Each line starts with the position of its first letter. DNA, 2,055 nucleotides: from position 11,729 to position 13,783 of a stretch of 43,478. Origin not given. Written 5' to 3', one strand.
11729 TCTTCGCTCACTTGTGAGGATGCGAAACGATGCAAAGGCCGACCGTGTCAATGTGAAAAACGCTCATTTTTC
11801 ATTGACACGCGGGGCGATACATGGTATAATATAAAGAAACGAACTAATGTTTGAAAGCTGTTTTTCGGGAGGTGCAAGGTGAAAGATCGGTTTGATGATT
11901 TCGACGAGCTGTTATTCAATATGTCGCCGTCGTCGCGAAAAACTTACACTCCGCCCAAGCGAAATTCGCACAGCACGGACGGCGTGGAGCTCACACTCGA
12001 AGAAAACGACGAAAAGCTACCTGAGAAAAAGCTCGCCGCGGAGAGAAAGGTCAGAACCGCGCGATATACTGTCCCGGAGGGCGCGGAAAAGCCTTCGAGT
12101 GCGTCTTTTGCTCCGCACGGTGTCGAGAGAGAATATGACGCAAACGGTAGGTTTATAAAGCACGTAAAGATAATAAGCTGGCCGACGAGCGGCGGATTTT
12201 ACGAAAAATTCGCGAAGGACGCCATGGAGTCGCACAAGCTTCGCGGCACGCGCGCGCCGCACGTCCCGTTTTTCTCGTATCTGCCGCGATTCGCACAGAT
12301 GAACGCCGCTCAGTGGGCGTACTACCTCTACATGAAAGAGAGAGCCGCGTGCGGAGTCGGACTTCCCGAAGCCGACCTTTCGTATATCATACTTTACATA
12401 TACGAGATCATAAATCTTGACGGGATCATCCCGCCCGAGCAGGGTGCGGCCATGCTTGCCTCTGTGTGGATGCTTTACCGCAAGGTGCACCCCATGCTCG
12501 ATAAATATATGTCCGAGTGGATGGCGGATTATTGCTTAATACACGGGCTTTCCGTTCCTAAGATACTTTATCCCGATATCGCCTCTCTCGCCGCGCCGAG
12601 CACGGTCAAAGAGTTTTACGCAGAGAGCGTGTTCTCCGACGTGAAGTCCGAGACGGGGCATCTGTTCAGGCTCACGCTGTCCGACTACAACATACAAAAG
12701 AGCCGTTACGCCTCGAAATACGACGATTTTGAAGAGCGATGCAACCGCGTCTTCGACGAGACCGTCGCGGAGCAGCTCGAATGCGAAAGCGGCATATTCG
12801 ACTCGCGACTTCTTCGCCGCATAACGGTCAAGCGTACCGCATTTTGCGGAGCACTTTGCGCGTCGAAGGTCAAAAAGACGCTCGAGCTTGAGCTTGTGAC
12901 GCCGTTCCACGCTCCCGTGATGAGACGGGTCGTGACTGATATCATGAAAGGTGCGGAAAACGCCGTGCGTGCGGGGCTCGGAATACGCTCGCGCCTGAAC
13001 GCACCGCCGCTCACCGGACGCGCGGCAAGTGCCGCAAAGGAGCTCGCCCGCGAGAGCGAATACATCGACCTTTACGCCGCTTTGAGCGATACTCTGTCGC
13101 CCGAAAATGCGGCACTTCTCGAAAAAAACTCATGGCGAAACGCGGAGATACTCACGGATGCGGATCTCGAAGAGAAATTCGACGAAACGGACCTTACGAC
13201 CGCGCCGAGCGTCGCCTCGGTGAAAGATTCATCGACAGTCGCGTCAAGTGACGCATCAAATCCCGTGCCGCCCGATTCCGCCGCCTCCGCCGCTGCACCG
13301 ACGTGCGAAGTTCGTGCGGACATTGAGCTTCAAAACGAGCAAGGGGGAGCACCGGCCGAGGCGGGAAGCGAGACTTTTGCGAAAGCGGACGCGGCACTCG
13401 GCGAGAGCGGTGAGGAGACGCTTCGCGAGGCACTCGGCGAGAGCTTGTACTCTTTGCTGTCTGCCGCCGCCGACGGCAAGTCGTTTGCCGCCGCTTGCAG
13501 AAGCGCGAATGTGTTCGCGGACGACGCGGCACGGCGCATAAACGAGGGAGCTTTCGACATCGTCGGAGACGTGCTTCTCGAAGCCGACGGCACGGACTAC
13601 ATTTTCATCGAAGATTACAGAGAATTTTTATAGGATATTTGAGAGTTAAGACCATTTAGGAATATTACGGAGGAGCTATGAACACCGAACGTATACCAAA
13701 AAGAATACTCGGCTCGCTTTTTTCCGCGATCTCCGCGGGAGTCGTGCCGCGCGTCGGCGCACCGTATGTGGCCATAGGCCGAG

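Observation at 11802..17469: TerB-N/TerB-C + DUF2791 (BrxD-like) ATPase + Lhr/BrxHI-like helicase cassette: Shango-type defence candidate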

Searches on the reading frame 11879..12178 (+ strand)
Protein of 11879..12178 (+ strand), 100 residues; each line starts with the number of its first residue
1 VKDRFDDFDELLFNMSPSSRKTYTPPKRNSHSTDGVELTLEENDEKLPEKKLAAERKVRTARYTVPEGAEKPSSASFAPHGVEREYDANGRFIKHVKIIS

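Call 71: search_protein_families(library=pfam, proteins=[window:11879-12178:+], max_evalue=5)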
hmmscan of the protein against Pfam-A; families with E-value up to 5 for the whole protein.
window:11879-12178:+ (100 aa): 0 families

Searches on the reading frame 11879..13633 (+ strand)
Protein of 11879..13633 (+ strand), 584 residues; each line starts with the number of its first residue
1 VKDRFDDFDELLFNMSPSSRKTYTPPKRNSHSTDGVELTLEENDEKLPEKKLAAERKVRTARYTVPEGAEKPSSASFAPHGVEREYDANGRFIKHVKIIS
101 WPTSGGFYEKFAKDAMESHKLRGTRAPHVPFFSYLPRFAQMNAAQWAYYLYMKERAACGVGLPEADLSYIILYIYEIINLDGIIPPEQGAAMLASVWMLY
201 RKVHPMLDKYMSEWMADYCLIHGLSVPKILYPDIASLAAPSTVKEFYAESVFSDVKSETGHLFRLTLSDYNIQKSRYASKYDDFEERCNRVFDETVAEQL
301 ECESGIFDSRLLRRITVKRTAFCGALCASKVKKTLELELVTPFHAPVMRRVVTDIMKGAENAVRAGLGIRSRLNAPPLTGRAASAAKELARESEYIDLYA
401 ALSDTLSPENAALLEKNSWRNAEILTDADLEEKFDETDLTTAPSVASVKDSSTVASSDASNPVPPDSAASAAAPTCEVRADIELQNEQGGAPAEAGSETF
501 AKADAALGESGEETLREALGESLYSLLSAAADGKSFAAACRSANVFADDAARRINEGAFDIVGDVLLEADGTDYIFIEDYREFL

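Call 3: search_protein_families(library=pfam, proteins=[window:11879-13633:+], max_evalue=0.01)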
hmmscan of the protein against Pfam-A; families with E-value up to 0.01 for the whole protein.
window:11879-13633:+ (584 aa): 2 families
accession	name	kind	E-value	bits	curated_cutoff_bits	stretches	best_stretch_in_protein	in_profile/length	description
PF13208.11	TerB_N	-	9.3e-15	55.4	25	1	107-274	30-183/207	TerB N-terminal domain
PF15615.11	TerB_C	-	5.7e-08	33.5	26.3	1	493-582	54-145/148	TerB-C domain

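Call 4: search_protein_families(library=padloc, proteins=[window:11879-13633:+], max_evalue=0.01)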
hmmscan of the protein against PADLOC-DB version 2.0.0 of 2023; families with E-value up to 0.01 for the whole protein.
window:11879-13633:+ (584 aa): 1 family
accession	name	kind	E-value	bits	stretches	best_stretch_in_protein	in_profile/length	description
PDLC03958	SngA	-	4.2e-38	130.2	1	97-582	81-521/528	-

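Call 5: search_protein_families(library=ncbifam, proteins=[window:11879-13633:+], max_evalue=0.01)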
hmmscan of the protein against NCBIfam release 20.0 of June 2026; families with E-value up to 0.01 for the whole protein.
window:11879-13633:+ (584 aa): 0 families

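Call 25: search_solved_structures(query=window:11879-13633:+, max_evalue=1)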
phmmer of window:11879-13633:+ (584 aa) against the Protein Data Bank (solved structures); distinct sequences matched with E-value up to 1: 0.

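Call 29: find_homologous_proteins(query=window:11879-13633:+, max_evalue=0.001)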
Query window:11879-13633:+ (584 aa): 36 proteins with E <= 0.001 among 8000 candidates.
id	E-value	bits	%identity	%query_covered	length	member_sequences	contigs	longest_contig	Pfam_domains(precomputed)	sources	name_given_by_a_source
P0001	0.0e+0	1185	92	100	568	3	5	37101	PF13208.12,PF15615.12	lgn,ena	-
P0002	1.0e-232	792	64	100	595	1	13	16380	PF13208.12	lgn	-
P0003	1.3e-165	570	49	99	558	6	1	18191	PF13208.12,PF15615.12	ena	-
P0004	1.2e-159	551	48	97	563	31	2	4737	PF13208.12,PF15615.12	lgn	-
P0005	2.9e-159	549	47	97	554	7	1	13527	PF13208.12,PF15615.12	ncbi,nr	ncbi:MAG: TerB N-terminal domain-containing protein [Clostridia bacterium]|nr:TerB N-terminal domain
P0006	6.6e-157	542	46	100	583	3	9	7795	PF13208.12,PF15615.12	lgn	-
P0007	8.4e-156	538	47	100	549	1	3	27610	PF13208.12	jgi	-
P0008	1.4e-155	537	45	97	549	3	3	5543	PF13208.12,PF15615.12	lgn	-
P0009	9.2e-153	528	50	90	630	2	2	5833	PF13208.12,PF15615.12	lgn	-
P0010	2.9e-148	513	49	85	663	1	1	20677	PF13208.12,PF15615.12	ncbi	-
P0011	3.3e-144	500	44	99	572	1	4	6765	PF13208.12,PF15615.12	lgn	-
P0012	7.4e-142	492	44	99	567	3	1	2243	PF13208.12,PF15615.12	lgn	-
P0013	3.8e-126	440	41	100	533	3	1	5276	PF13208.12,PF15615.12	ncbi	-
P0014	2.3e-122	428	40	96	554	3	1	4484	PF13208.12,PF15615.12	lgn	-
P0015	5.8e-120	420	41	95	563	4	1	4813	PF13208.12,PF15615.12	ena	-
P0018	6.9e-118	413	40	98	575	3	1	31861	PF13208.12,PF15615.12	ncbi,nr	ncbi:MAG: TerB N-terminal domain-containing protein [Clostridia bacterium]|nr:TerB N-terminal domain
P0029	1.9e-52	197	30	89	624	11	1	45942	PF13208.12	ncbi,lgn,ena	-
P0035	3.0e-41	160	29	88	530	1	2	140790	PF13208.12,PF15615.12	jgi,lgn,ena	-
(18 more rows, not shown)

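Call 30: find_encoding_contigs(protein=P0002, flank=10000, max_places=2)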
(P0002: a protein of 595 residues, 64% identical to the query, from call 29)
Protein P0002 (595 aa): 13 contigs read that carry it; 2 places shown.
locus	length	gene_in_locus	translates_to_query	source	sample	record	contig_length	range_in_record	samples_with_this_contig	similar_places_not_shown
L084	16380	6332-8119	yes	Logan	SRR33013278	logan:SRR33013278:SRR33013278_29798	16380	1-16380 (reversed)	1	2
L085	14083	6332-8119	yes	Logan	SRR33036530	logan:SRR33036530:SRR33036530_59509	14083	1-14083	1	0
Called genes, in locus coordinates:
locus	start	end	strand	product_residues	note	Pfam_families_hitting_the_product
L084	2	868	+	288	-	?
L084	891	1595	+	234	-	PF01061:ABC2_membrane (weak), PF12679:ABC2_membrane_2, PF12698:ABC2_membrane_3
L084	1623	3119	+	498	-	-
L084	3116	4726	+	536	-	PF14238:DUF4340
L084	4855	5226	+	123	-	PF06541:ABC_trans_CmpB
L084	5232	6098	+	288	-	PF00753:Lactamase_B, PF16661:Lactamase_B_6 (weak), PF23023:Anti-Pycsar_Apyc1 (weak), PF12706:Lactamase_B_2 (weak)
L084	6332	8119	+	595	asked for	PF13208:TerB_N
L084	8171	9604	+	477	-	PF10923:BrxC_BrxD, PF13191:AAA_16 (weak)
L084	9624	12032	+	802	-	PF00270:DEAD, PF00271:Helicase_C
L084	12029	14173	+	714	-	PF09371:Tex_N, PF22706:Tex_central_region, PF16921:Tex_YqgF, PF14639:YqgF (weak), PF12836:HHH_3, PF17674:HHH_9, PF00575:S1, PF23459:S1_RRP5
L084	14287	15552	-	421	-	PF01408:GFO_IDH_MocA, PF21252:Glyco_hydro_109_C (faint)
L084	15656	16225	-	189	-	PF01613:Flavin_Reduct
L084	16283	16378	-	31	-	?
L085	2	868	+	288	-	?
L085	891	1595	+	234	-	PF01061:ABC2_membrane (weak), PF12679:ABC2_membrane_2, PF12698:ABC2_membrane_3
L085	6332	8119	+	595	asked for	PF13208:TerB_N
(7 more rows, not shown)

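Call 31: find_encoding_contigs(protein=P0018, flank=10000, max_places=2)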
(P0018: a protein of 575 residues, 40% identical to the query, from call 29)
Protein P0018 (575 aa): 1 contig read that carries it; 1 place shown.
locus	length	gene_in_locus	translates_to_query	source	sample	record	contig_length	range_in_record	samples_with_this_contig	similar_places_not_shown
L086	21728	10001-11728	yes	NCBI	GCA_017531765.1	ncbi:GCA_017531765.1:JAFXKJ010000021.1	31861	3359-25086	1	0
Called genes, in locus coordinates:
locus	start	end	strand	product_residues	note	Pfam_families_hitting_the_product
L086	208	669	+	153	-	PF04397:LytTR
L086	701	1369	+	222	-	-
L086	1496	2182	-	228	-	-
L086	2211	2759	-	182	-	-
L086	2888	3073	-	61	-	PF01783:Ribosomal_L32p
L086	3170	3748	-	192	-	PF02620:YceD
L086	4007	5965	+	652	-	PF00395:SLH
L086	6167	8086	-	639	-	PF05691:Raffinose_syn, PF02065:Melibiase (weak), PF01055:Glyco_hydro_31_2nd, PF05691:Raffinose_syn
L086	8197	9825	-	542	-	-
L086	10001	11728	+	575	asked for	PF13208:TerB_N, PF15615:TerB_C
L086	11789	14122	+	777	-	PF13439:Glyco_transf_4, PF13477:Glyco_trans_4_2, PF13579:Glyco_trans_4_4, PF00534:Glycos_transf_1, PF13692:Glyco_trans_1_4, PF04230:PS_pyruv_trans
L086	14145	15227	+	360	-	PF13472:Lipase_GDSL_2 (faint), PF14607:GxDLY, PF14606:Lipase_GDSL_3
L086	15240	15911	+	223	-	-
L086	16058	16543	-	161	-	PF13302:Acetyltransf_3, PF00583:Acetyltransf_1, PF13673:Acetyltransf_10, PF13508:Acetyltransf_7, PF08445:FR47 (weak)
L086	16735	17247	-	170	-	-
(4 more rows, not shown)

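Call 32: find_encoding_contigs(protein=P0029, flank=10000, max_places=2)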
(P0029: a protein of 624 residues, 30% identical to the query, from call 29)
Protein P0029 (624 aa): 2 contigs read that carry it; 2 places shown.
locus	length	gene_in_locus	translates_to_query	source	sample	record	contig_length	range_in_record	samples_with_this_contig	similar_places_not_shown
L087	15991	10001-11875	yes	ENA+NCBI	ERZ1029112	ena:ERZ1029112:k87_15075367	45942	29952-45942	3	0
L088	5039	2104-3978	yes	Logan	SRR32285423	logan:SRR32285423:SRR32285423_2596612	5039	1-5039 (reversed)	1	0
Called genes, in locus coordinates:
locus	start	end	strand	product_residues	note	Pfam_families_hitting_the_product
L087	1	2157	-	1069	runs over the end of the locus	-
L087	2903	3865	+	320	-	PF00480:ROK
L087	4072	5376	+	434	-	PF00501:AMP-binding, PF04443:LuxE (weak), PF14535:AMP-binding_C_2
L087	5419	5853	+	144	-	PF01842:ACT (weak), PF13291:ACT_4 (faint), PF19571:ACT_8, PF22629:ACT_AHAS_ss (faint)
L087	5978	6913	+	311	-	PF12773:DZR (faint), PF13248:Zn_ribbon_3 (weak), PF03839:Sec62 (weak)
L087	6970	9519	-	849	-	PF01261:AP_endonuc_2, PF00501:AMP-binding, PF13193:AMP-binding_C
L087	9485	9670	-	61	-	-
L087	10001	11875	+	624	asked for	PF13208:TerB_N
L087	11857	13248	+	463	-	PF10923:BrxC_BrxD, PF13191:AAA_16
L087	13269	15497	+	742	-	PF00270:DEAD, PF04851:ResIII (weak), PF00271:Helicase_C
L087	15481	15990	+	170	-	?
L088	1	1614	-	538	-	?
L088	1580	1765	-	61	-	-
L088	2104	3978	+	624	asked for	PF13208:TerB_N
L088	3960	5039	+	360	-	?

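Call 33: find_encoding_contigs(protein=P0035, flank=10000, max_places=2)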
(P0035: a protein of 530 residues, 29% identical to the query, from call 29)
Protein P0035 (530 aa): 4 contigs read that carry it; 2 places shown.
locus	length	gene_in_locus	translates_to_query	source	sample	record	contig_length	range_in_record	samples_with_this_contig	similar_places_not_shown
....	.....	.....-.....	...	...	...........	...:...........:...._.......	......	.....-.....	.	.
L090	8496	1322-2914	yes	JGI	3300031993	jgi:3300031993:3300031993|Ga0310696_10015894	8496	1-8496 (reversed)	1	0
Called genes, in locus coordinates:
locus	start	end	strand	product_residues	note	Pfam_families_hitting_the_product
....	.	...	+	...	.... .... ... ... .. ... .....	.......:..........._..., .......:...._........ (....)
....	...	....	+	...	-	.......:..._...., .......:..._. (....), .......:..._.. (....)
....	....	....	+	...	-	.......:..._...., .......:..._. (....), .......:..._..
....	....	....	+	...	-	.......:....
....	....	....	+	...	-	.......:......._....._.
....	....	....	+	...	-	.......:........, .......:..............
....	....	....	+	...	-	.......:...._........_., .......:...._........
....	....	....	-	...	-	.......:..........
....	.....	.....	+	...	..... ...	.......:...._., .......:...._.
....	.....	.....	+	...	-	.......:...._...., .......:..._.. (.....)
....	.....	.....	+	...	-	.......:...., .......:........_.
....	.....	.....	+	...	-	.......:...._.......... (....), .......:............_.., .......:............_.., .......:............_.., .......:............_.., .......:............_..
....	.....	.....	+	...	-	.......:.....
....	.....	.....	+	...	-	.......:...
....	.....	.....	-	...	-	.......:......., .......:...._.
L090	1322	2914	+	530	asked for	PF13208:TerB_N, PF15615:TerB_C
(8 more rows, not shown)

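Call 41: predict_structure(alignment_id=A2)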
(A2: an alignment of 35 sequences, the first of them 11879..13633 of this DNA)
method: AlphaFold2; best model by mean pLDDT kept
length: 584 residues; sequences in the alignment: 35
mean_pLDDT: 77.0   pTM: 0.57
mean pLDDT of the five models: 77.0, 75.4, 75.3, 75.0, 74.6
residues with pLDDT >= 90: 330; 70-90: 64; 50-70: 39; < 50: 151
segments of 3 or more residues with pLDDT < 50: 1-5, 13-21, 23-74, 429-511
pLDDT, mean of each block of 10 residues (from residue 1): 46 45 46 35 37 38 42 52 92 96 74 94 96 94 98 97 97 97 94 98 96 98 97 96 96 95 96 92 94 95 90 94 90 95 93 96 92 89 80 63 64 84 66 39 36 41 39 34 33 34 35 82 96 96 96 95 94 94 85
secondary structure, 60 per line:
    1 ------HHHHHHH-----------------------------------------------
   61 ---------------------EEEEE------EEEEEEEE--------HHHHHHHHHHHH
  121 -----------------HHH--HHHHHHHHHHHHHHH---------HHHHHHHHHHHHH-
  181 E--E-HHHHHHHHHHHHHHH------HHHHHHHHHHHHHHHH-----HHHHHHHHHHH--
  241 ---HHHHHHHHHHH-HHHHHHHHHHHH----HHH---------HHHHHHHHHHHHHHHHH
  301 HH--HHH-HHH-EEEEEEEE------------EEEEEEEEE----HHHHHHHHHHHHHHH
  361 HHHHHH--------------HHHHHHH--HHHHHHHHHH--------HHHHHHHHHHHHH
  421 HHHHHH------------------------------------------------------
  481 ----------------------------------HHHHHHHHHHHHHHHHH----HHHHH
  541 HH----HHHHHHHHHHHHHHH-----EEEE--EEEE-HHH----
elements in order: H7-13 E82-86 E93-100 H109-120 H143-157 H167-179 H186-200 H207-222 H228-238 H244-254 H256-267 H284-302 E313-320 E333-341 H346-366 H381-387 H390-399 H408-426 H515-531 H536-542 H547-561 E567-570 E573-576

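Call 46: fold_search(model_id=the predicted structure, library=pdb)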
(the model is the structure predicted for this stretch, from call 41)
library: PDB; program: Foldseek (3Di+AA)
matches with E <= 10: 58; with E <= 0.001: 0
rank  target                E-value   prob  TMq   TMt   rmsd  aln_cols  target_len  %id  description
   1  7rx3_A                7.6e-01  0.03  0.07  0.07  28.3       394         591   12  afTMEM16 in C14 lipid nanodiscs with MSP1E3 scaffold protein in the absence of Ca2+ (released 2022-05-18)
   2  4cch_A                1.3e+00  0.07  0.08  0.08  18.2       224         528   13  Crystal structure of the large fragment of DNA polymerase I from Thermus Aquaticus in an open binary complex with d5SI (released 2013-12-11)
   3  1b9m_A                1.6e+00  0.92  0.10  0.20   3.2        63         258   19  REGULATOR FROM ESCHERICHIA COLI (released 2000-03-15)
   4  7d98_Q                2.1e+00  0.87  0.10  0.18   2.8        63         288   25  Crystal structure of full-length CbnR complexed with the target DNA complex (released 2021-03-10)
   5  5y9s_C                2.3e+00  0.63  0.09  0.17   3.6        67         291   21  Crystal structure of VV2_1132, a LysR family transcriptional regulator (released 2018-03-28)
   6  8gyq_A                2.9e+00  0.01  0.06  0.09  29.3       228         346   14  Cryo-EM structure of human Pannexin-2 in pre-open state. (released 2024-04-17)
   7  6dz7_A                2.9e+00  0.01  0.08  0.08  28.5       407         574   14  afTMEM16 reconstituted in nanodiscs in the absence of Ca2+ (released 2019-02-06)
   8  6c8c_B                3.5e+00  0.13  0.11  0.39  10.3       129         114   13  Chimeric Pol kappa RIR Rev1 C-terminal domain in complex with JHRE06 (released 2019-06-12)
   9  4r1i_A                3.5e+00  0.02  0.09  0.10  24.3       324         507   12  Structure and Function of Neisseria gonorrhoeae MtrF Illuminates a Class of Antimetabolite Efflux Pumps (released 2015-04-08)
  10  5y2v_B                3.7e+00  0.60  0.09  0.17   3.3        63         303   24  Strcutrue of the full-length CcmR complexed with 2-OG from Synechocystis PCC6803 (released 2017-12-27)
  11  5y2v_D                3.7e+00  0.54  0.10  0.18   3.7        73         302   23  Strcutrue of the full-length CcmR complexed with 2-OG from Synechocystis PCC6803 (released 2017-12-27)
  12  6qm4_A                3.8e+00  0.02  0.07  0.07  26.1       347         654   11  Cryo-EM structure of calcium-free nhTMEM16 lipid scramblase in nanodisc (released 2019-03-06)
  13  1b9n_A                4.0e+00  0.69  0.09  0.20   3.4        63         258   21  REGULATOR FROM ESCHERICHIA COLI (released 2000-03-15)
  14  6wiv_B                4.0e+00  0.04  0.11  0.10  16.4       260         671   12  Structure of human GABA(B) receptor in an inactive state (released 2020-07-01)
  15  8f74_E                4.0e+00  0.02  0.07  0.12  30.5       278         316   10  LRRC8A(T48D):C conformation 2 top focus (released 2023-03-08)
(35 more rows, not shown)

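Call 57: search_protein_representatives(alignment_id=A2)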
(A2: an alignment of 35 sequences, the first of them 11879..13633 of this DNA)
Query: 35 sequences, 569 profile positions. Proteins with E-value up to 0.001 (for the whole library): 3304; up to 1e-10: 2313; up to 1e-30: 842. The best 150 are listed.
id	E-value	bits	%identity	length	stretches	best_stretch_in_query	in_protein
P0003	1.0e-228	777.4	-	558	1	4-565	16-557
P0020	2.7e-214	729.7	-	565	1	4-565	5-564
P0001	1.5e-213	727.3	-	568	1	1-564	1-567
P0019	2.8e-202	690.1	-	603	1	12-566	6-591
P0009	4.0e-201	686.3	-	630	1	1-564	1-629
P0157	4.2e-201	686.2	-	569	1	3-566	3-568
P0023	3.2e-199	680.0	-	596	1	9-566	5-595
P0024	4.0e-182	623.5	-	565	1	10-568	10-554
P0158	5.2e-173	593.4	-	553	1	10-566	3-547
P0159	1.8e-172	591.7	-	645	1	4-565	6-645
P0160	7.7e-165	566.5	-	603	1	8-568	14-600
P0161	1.1e-163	562.7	-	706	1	10-569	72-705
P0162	2.1e-163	561.7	-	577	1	5-566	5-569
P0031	1.3e-161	555.8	-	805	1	27-567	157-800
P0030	1.5e-155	535.8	-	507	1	72-569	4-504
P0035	4.2e-144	498.0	-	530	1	6-568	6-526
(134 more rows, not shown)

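Call 76: search_protein_families(library=padloc, proteins=[P0018], max_evalue=1e-10)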
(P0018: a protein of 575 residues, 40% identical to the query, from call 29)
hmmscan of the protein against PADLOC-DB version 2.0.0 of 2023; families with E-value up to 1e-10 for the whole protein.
P0018 (575 aa): 1 family
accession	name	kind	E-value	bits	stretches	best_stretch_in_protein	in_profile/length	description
PDLC03958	SngA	-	1.4e-41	141.8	1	108-572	81-524/528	-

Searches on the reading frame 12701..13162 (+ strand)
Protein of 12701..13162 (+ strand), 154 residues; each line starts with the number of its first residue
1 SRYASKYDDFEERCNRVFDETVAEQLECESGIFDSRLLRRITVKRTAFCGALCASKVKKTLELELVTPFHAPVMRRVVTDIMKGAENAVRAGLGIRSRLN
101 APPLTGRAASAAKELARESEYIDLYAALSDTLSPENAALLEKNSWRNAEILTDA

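Call 71: search_protein_families(library=pfam, proteins=[window:12701-13162:+], max_evalue=5)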
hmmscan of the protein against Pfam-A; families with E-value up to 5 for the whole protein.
window:12701-13162:+ (154 aa): 1 family
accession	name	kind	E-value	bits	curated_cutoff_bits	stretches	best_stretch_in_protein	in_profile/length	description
PF19436.4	ACS_CODH_B_C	-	0.18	11.7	25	1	7-89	1-83/245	ACS/CODH beta subunit C-terminal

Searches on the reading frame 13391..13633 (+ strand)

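Call 71: search_protein_families(library=pfam, proteins=[window:13391-13633:+], max_evalue=5)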
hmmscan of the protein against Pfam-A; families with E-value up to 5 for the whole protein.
window:13391-13633:+ (80 aa): 2 families
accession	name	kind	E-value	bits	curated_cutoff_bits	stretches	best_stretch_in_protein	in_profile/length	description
PF15615.11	TerB_C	-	4.8e-08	33.8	26.3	1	8-78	75-145/148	TerB-C domain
PF18282.7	RAP80_UIM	-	0.17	12.1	27.3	1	5-27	33-55/57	RAP80 N-terminal ubiquitin interaction motif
